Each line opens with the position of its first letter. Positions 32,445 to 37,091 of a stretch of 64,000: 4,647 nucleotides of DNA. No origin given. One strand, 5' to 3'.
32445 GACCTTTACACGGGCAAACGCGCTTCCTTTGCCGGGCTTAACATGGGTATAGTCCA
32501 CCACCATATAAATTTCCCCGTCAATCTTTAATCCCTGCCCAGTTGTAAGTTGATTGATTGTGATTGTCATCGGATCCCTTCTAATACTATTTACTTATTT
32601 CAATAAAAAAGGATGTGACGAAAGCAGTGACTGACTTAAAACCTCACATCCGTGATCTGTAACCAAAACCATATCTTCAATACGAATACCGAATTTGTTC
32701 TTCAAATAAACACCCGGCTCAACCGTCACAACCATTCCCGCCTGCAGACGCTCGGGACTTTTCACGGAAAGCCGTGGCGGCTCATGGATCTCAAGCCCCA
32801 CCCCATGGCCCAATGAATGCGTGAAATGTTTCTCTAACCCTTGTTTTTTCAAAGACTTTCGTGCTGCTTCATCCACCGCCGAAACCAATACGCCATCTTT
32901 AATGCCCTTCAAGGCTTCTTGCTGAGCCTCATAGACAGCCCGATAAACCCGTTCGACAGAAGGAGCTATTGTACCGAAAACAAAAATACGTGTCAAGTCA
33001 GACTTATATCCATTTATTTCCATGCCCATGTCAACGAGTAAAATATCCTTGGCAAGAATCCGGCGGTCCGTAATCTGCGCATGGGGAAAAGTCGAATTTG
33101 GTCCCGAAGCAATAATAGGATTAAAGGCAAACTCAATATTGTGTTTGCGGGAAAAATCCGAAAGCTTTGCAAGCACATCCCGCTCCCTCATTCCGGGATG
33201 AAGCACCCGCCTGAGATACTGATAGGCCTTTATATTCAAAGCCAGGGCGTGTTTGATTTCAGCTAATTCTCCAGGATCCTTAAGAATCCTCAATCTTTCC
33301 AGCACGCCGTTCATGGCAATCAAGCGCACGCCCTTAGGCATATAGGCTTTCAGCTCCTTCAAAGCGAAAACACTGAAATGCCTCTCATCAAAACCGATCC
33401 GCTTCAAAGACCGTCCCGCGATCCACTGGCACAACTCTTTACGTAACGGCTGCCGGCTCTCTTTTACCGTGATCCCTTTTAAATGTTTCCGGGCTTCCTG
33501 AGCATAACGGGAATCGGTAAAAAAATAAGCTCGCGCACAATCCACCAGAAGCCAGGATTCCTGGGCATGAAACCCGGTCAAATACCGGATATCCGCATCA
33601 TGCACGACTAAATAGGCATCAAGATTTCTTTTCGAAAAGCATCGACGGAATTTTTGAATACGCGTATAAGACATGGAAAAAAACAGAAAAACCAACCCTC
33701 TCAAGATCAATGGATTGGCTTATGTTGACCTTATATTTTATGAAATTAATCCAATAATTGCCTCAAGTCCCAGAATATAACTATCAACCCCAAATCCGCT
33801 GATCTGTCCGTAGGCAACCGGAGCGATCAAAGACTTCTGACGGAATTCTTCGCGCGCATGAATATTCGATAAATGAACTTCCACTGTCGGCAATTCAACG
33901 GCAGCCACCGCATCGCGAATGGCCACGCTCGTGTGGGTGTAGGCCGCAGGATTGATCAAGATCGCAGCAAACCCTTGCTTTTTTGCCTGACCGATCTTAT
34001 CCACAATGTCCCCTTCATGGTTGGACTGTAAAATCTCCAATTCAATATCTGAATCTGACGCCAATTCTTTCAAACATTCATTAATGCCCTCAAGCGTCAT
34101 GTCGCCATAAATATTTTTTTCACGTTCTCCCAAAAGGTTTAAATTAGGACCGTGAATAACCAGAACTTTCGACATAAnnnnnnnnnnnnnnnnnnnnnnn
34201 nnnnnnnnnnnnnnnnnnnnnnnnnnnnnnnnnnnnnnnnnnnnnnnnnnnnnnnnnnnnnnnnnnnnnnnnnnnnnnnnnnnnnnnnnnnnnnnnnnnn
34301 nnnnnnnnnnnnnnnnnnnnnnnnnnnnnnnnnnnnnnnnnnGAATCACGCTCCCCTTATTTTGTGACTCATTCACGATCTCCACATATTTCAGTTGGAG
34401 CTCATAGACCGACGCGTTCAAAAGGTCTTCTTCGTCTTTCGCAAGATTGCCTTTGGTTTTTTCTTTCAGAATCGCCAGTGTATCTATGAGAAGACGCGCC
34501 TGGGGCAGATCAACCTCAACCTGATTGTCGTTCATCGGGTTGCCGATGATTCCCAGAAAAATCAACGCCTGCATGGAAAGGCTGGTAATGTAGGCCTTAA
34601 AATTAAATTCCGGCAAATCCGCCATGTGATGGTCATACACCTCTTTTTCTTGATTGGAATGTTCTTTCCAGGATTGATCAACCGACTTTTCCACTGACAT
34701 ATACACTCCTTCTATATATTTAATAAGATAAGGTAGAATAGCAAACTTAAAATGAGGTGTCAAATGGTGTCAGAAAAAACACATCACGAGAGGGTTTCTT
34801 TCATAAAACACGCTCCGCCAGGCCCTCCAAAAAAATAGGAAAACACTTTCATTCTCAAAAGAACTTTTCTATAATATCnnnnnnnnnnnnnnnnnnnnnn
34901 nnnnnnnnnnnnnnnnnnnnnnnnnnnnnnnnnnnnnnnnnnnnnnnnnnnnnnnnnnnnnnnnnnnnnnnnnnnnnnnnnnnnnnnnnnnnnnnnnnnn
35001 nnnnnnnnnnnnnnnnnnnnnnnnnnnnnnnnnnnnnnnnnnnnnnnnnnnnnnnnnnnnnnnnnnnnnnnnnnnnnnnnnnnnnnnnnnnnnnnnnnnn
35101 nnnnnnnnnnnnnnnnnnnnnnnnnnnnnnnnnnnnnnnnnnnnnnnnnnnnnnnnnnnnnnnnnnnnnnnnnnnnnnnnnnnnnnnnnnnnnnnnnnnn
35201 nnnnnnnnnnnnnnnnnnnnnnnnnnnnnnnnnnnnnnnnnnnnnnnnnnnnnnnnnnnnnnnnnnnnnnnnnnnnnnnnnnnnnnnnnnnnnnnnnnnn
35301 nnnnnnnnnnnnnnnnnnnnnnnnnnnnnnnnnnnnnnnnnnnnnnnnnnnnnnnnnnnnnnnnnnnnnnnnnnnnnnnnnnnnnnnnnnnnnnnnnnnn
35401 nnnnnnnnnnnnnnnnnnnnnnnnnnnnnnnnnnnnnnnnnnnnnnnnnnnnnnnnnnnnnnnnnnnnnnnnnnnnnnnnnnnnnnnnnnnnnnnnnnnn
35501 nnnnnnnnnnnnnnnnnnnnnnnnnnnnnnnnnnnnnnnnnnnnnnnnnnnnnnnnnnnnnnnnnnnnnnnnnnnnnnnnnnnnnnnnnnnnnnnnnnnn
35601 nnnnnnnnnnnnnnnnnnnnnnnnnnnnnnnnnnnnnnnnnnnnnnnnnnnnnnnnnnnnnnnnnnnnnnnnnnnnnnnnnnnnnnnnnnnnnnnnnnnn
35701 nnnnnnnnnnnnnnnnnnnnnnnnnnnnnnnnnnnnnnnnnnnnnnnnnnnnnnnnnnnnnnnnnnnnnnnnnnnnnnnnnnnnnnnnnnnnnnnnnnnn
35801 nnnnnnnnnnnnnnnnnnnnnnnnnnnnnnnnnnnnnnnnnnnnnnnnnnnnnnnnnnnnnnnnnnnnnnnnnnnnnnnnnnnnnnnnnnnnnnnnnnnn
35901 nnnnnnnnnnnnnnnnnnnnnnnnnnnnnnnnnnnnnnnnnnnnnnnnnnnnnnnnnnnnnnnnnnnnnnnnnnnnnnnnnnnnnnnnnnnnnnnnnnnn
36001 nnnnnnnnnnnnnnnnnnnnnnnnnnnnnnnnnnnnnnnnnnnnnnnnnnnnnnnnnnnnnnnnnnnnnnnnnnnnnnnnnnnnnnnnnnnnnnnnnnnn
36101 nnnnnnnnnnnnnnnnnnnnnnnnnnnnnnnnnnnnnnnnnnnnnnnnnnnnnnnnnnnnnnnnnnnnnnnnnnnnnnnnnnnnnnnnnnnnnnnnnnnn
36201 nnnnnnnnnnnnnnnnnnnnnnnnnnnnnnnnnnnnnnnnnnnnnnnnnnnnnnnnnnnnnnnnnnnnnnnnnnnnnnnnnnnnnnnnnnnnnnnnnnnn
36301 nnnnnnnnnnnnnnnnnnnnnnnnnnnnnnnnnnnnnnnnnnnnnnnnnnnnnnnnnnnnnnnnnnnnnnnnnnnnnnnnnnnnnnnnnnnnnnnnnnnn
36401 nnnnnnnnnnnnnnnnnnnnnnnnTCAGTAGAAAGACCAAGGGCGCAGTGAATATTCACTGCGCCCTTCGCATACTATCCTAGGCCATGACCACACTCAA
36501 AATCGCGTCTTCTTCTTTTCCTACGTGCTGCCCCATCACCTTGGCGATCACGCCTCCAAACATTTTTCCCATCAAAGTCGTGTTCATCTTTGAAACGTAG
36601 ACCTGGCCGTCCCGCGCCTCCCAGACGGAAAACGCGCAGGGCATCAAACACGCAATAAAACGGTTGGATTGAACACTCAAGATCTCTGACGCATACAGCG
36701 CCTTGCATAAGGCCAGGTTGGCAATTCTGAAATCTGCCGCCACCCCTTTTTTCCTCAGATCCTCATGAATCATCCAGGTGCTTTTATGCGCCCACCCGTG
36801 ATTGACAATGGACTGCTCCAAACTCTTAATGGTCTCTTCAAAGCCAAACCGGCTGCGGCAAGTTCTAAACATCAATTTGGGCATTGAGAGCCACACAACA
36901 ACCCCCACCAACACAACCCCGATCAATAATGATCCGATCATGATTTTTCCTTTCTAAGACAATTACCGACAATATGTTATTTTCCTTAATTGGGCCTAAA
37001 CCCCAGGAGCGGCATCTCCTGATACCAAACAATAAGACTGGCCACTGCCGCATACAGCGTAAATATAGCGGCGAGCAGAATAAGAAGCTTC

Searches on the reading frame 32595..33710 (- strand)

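Call 43: search_protein_families(library=pfam, proteins=[window:32595-33710:-], max_evalue=0.00001)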
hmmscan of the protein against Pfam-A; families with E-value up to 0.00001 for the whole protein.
window:32595-33710:- (371 aa): 2 families
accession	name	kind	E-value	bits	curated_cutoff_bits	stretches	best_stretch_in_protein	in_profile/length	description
PF00557.29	Peptidase_M24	-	1.3e-62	211.7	23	1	151-352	2-208/208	Metallopeptidase family M24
PF01321.24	Creatinase_N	-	2.9e-20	73.5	22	1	17-142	1-127/128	Creatinase/Prolidase N-terminal domain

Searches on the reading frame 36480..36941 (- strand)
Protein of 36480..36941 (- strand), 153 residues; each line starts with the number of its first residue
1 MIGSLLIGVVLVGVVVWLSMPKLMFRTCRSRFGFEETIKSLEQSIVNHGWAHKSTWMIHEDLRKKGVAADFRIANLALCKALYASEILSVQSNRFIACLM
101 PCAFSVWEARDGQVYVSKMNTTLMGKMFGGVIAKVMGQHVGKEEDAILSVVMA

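Call 43: search_protein_families(library=pfam, proteins=[window:36480-36941:-], max_evalue=0.00001)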
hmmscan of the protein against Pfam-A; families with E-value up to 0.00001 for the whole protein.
window:36480-36941:- (153 aa): 1 family
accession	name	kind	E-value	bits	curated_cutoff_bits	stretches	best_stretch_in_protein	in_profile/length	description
PF03625.19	DUF302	-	1.7e-06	28.3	23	1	61-120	6-62/63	Domain of unknown function DUF302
